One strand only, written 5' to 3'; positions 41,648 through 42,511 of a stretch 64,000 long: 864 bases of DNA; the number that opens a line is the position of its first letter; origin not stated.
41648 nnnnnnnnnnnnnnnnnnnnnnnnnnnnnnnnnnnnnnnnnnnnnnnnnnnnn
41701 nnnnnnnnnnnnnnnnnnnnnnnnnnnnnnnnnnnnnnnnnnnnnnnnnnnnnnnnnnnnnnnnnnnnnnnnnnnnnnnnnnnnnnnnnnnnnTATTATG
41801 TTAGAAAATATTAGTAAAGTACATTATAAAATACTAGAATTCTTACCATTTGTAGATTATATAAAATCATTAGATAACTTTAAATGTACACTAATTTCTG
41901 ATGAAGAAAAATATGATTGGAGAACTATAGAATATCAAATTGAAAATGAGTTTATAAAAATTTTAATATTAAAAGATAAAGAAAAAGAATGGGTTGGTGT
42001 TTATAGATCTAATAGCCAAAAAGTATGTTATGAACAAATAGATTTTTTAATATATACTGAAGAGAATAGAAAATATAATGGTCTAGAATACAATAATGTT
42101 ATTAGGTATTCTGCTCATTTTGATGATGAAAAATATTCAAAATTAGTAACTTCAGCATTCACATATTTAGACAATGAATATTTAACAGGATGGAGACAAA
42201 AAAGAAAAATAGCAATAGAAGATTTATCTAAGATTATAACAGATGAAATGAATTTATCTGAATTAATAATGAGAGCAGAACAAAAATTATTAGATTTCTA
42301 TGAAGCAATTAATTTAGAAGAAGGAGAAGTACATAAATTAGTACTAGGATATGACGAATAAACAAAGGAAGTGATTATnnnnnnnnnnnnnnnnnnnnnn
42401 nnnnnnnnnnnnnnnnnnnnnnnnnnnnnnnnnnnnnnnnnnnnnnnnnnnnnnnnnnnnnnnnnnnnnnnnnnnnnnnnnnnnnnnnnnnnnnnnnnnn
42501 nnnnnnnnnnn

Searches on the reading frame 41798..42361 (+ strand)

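Call 48: search_protein_families(library=pfam, proteins=[window:41798-42361:+], max_evalue=0.01)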
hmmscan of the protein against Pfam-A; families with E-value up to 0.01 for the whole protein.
window:41798-42361:+ (187 aa): 1 family
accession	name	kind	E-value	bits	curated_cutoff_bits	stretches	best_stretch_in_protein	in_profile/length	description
PF01086.22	Clathrin_lg_ch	-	0.0083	16.5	22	1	119-173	99-151/222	Clathrin light chain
